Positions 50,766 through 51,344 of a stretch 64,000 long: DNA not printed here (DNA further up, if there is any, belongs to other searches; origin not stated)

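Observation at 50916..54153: DUF951 – MFS – processive GT2 (QxxRW) trio with overlapping stop/start codons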

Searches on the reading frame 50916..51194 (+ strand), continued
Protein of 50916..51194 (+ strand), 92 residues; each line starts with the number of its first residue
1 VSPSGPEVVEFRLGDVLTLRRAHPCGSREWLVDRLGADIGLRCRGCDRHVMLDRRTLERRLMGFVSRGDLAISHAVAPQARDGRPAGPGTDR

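Call 78: search_protein_families(library=ncbifam, proteins=[L089:6296-7609:+, L091:6298-7644:+, L086:6255-7601:+, L089:7683-8825:+, L091:7696-8799:+, L176:5200-6372:+, L100:6263-7651:+, L151:6234-7598:+], max_evalue=0.00001)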
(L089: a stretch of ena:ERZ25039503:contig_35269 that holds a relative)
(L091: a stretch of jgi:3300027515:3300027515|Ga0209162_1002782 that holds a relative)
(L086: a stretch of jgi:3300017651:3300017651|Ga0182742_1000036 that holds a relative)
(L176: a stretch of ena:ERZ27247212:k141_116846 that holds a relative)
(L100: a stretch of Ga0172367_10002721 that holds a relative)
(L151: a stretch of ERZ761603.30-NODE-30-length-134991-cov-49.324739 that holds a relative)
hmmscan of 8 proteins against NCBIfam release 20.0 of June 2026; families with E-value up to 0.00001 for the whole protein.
L089:6296-7609:+ (437 aa): 59 families (the best 25 are shown)
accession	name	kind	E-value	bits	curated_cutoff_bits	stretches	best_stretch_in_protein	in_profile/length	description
TIGR00880.1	2_A_01_02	superfamily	4.7e-31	107.8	131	2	50-194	1-140/141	multidrug resistance protein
NF012174.0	tet_MFS_A_B_C_D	equivalog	8.8e-26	90.6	475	2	47-231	40-213/382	Tet(A)/Tet(B)/Tet(C) family tetracycline efflux MFS transporter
TIGR00710.1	efflux_Bcr_CflA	subfamily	3.9e-21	75.9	200.9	2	32-197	26-185/385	Bcr/CflA family efflux MFS transporter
NF053757.1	BclibactTpBcbE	equivalog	2e-19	69.8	600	2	230-416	6-187/394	bacillibactin exporter BcbE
TIGR00883.1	2A0106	subfamily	2.4e-19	69.7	443.45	1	104-388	100-383/400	metabolite/H+ symporter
NF012191.0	tet_MFS_C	exception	2.5e-17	62.9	850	2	254-399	33-169/396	tetracycline efflux MFS transporter Tet(C)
NF045486.1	tet_MFS_30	exception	5.4e-17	62.1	730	2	49-196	43-183/392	tetracycline efflux MFS transporter Tet(30)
NF033134.0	cmlA_floR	equivalog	7.6e-17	61.8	450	2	38-207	36-201/388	CmlA/FloR family chloramphenicol efflux MFS transporter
NF012187.0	tet_MFS_E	exception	4.8e-16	58.8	820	2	248-399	29-167/405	tetracycline efflux MFS transporter Tet(E)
NF012190.1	tet_MFS_B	exception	6.2e-16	58.4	850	2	262-411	45-180/400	tetracycline efflux MFS transporter Tet(B)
NF012188.1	tet_MFS_Y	exception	7.2e-16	58.2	820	2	48-208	42-195/391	tetracycline efflux MFS transporter Tet(Y)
TIGR00900.1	2A0121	subfamily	1.5e-15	57.4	319.6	1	236-416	8-182/364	H+ Antiporter protein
NF012195.0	tet_MFS_H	exception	4e-15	55.8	840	2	257-401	40-169/392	tetracycline efflux MFS transporter Tet(H)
NF012207.0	tet_MFS_H_J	exception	4.5e-15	55.6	700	2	258-399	41-167/392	Tet(H)/Tet(J) family tetracycline efflux MFS transporter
NF045488.1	tet_MFS_62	exception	5.4e-15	55.4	775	2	48-197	41-183/385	tetracycline efflux MFS transporter Tet(62)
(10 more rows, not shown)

L091:6298-7644:+ (448 aa): 9 families
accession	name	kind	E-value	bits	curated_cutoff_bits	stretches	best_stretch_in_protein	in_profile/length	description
TIGR00900.1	2A0121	subfamily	9.6e-34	117.3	319.6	1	18-409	1-362/364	H+ Antiporter protein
NF006386.0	PRK08633.1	equivalog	1.7e-23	82.4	1221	1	14-429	7-403/1147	acyl-[ACP]--phospholipid O-acyltransferase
NF008397.0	PRK11195.1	equivalog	8.8e-15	54.7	297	1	15-445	2-402/414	lysophospholipid transporter LplT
NF005291.0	PRK06814.1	equivalog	2.3e-11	42.4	1349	1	12-438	7-419/1140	acyl-[ACP]--phospholipid O-acyltransferase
NF007792.0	PRK10489.1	equivalog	5.3e-11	42.2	324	1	14-434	15-394/419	enterobactin transporter EntS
NF000245.1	macrolide_MefA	exception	3.1e-07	29.8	675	1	16-432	9-395/405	macrolide efflux MFS transporter Mef(A)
NF000246.1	macrolide_MefC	exception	3.2e-07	29.7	870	1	20-423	12-385/407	macrolide efflux MFS transporter Mef(C)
NF000154.1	macrolide_MefEN2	exception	2.7e-06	27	800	1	23-200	13-185/401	macrolide efflux MFS transporter Mef(En2)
TIGR00897.2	2A0118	subfamily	6.8e-06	25.3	375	1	146-356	130-325/401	RbtT/DalT/CsbX family MFS transporter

L086:6255-7601:+ (448 aa): 10 families
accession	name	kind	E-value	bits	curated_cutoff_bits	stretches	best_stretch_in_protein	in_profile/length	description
TIGR00900.1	2A0121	subfamily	9.6e-38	130.5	319.6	1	18-408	1-364/364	H+ Antiporter protein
NF006386.0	PRK08633.1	equivalog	1e-18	66.5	1221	1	12-428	5-407/1147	acyl-[ACP]--phospholipid O-acyltransferase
NF000051.1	macrolide_MefB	exception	8.8e-13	47.9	800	1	20-422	13-387/409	macrolide efflux MFS transporter Mef(B)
NF008397.0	PRK11195.1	equivalog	6.7e-12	45.2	297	1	16-372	3-335/414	lysophospholipid transporter LplT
NF000245.1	macrolide_MefA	exception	6.9e-12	45.1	675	1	17-424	10-390/405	macrolide efflux MFS transporter Mef(A)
NF007792.0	PRK10489.1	equivalog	4.4e-11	42.4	324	1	44-432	39-400/419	enterobactin transporter EntS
NF005291.0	PRK06814.1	equivalog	2.6e-10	38.9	1349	1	10-429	5-420/1140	acyl-[ACP]--phospholipid O-acyltransferase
NF012178.0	tet_MFS_V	exception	3.7e-10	39.5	640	1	27-428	19-388/409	tetracycline efflux MFS transporter Tet(V)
NF041056.1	ryptide_ex_MFS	equivalog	6e-10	38.8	575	1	16-423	3-380/392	ryptide export MFS transporter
NF000246.1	macrolide_MefC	exception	4.5e-07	29.3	870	1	18-427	10-392/407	macrolide efflux MFS transporter Mef(C)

L089:7683-8825:+ (380 aa): 4 families
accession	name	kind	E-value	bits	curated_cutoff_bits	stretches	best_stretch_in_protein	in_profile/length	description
NF010135.0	PRK13609.1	equivalog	2.9e-48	164.7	500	1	8-366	5-364/388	diglucosyl diacylglycerol synthase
NF010134.0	PRK13608.1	equivalog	2.2e-38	132.3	557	1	128-370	126-368/391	diglucosyl diacylglycerol synthase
TIGR01133.1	murG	equivalog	8.7e-16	57.9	250.25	1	174-366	155-352/353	undecaprenyldiphospho-muramoylpentapeptide beta-N-acetylglucosaminyltransferase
NF009102.0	PRK12446.1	equivalog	3.9e-06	26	339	1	194-301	173-278/352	undecaprenyldiphospho-muramoylpentapeptide beta-N-acetylglucosaminyltransferase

L091:7696-8799:+ (367 aa): 3 families
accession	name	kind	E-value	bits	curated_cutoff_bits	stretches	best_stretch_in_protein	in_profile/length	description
NF010135.0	PRK13609.1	equivalog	2.2e-41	142.1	500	1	4-357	14-361/388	diglucosyl diacylglycerol synthase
NF010134.0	PRK13608.1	equivalog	2.1e-29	102.7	557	1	87-366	94-370/391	diglucosyl diacylglycerol synthase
TIGR01133.1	murG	equivalog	1.7e-17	63.5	250.25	1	159-361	150-353/353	undecaprenyldiphospho-muramoylpentapeptide beta-N-acetylglucosaminyltransferase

L176:5200-6372:+ (390 aa): 4 families
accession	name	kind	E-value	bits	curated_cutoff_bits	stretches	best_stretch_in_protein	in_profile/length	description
NF010135.0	PRK13609.1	equivalog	8.5e-48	163.2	500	1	6-377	3-373/388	diglucosyl diacylglycerol synthase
NF010134.0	PRK13608.1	equivalog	4.8e-33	114.8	557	1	101-375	96-371/391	diglucosyl diacylglycerol synthase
TIGR01133.1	murG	equivalog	1.8e-18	66.7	250.25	1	166-369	147-353/353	undecaprenyldiphospho-muramoylpentapeptide beta-N-acetylglucosaminyltransferase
TIGR04516.1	glycosyl_450act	subfamily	1.3e-06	27.8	440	1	259-374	298-415/418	activator-dependent family glycosyltransferase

L100:6263-7651:+ (462 aa): 34 families (the best 25 are shown)
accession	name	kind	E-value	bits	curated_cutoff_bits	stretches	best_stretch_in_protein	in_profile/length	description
NF049988.1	MGlcDAGSynMgs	equivalog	9.7e-55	186.5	400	1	65-447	1-391/398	alpha-monoglucosyldiacylglycerol synthase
TIGR04047.1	MSMEG_0565_glyc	hypoth_equivalog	1.6e-30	106.4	259.85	1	66-439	1-370/373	MSMEG_0565 family glycosyltransferase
TIGR03999.1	thiol_BshA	equivalog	9e-29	100.5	273.7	1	145-443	81-373/375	N-acetyl-alpha-D-glucosaminyl L-malate synthase BshA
TIGR03449.1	mycothiol_MshA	equivalog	1.3e-27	96.8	462.5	1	145-444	99-404/406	D-inositol-3-phosphate glycosyltransferase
NF041876.1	EPS_EpsE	equivalog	9.3e-27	94.2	400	1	145-428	110-381/389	exopolysaccharide biosynthesis GT4 family glycosyltransferase EpsE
TIGR03088.1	stp2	hypoth_equivalog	1.8e-23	83.2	409.05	1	235-442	160-372/374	TIGR03088 family PEP-CTERM/XrtA system glycosyltransferase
NF053787.1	GlcN_PG_synth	equivalog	2.2e-23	82.7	480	1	73-442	9-358/361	N-acetylglucosaminyl phosphatidylglycerol synthase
NF047684.1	TeichurnBiosyTuaC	equivalog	3.8e-23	82.1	550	1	143-443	103-389/391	teichuronic acid biosynthesis protein TuaC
TIGR04063.1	stp3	hypoth_equivalog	3.9e-23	82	442.05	1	148-422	92-373/397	TIGR04063 family PEP-CTERM/XrtA system glycosyltransferase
NF053513.1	Gtran_IagA_BgsA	equivalog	5.6e-23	81.5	460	1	146-443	41-331/333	LTA glycolipid anchor biosynthesis glycosyltransferase, IagA/BgsA family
TIGR02149.1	glgA_Coryne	subfamily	1.1e-21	77.5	302.4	1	65-434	1-381/391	glycogen synthase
NF038295.1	EPS_HpsP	equivalog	1.4e-21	77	550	1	238-440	179-384/388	hormogonium polysaccharide biosynthesis glycosyltransferase HpsP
TIGR04157.1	glyco_rSAM_CFB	subfamily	1.1e-20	74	400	1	213-395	169-351/406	TIGR04157 family glycosyltransferase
NF038229.1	Glyco4_Geo_Pelo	equivalog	9e-19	67.7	400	1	230-443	126-336/338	GPMC system family 4 glycosyltransferase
NF007640.0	PRK10307.1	subfamily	8.8e-17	61.1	276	1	197-433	155-397/411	WcaI family glycosyltransferase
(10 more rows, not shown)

L151:6234-7598:+ (454 aa): 32 families (the best 25 are shown)
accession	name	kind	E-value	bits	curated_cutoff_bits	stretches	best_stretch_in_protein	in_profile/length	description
NF049988.1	MGlcDAGSynMgs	equivalog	1.8e-59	202.1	400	1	26-408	1-391/398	alpha-monoglucosyldiacylglycerol synthase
TIGR03999.1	thiol_BshA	equivalog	2.8e-31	108.8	273.7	1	106-404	81-373/375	N-acetyl-alpha-D-glucosaminyl L-malate synthase BshA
TIGR04047.1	MSMEG_0565_glyc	hypoth_equivalog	2.7e-29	102.4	259.85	1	27-392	1-362/373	MSMEG_0565 family glycosyltransferase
TIGR03449.1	mycothiol_MshA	equivalog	7.8e-25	87.6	462.5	1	106-405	99-404/406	D-inositol-3-phosphate glycosyltransferase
NF041876.1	EPS_EpsE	equivalog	2.5e-24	86.3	400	1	105-381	109-372/389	exopolysaccharide biosynthesis GT4 family glycosyltransferase EpsE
TIGR04157.1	glyco_rSAM_CFB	subfamily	9.5e-24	84.1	400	1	172-360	167-355/406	TIGR04157 family glycosyltransferase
TIGR03088.1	stp2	hypoth_equivalog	1.2e-23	83.8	409.05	1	197-402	161-371/374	TIGR03088 family PEP-CTERM/XrtA system glycosyltransferase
NF053787.1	GlcN_PG_synth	equivalog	2.9e-23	82.3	480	1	34-402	9-357/361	N-acetylglucosaminyl phosphatidylglycerol synthase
NF053513.1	Gtran_IagA_BgsA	equivalog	5e-23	81.6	460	1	107-403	41-330/333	LTA glycolipid anchor biosynthesis glycosyltransferase, IagA/BgsA family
NF047684.1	TeichurnBiosyTuaC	equivalog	6e-22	78.1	550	1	103-403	102-388/391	teichuronic acid biosynthesis protein TuaC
TIGR04063.1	stp3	hypoth_equivalog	1.6e-21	76.7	442.05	1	108-383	91-373/397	TIGR04063 family PEP-CTERM/XrtA system glycosyltransferase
TIGR02149.1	glgA_Coryne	subfamily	2.3e-19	69.8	302.4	1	26-382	1-367/391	glycogen synthase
NF038229.1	Glyco4_Geo_Pelo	equivalog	4.4e-17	62.1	400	1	192-403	129-335/338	GPMC system family 4 glycosyltransferase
NF007640.0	PRK10307.1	subfamily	2.6e-16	59.6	276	1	158-395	155-397/411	WcaI family glycosyltransferase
NF038295.1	EPS_HpsP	equivalog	2.9e-16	59.5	550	1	199-393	179-376/388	hormogonium polysaccharide biosynthesis glycosyltransferase HpsP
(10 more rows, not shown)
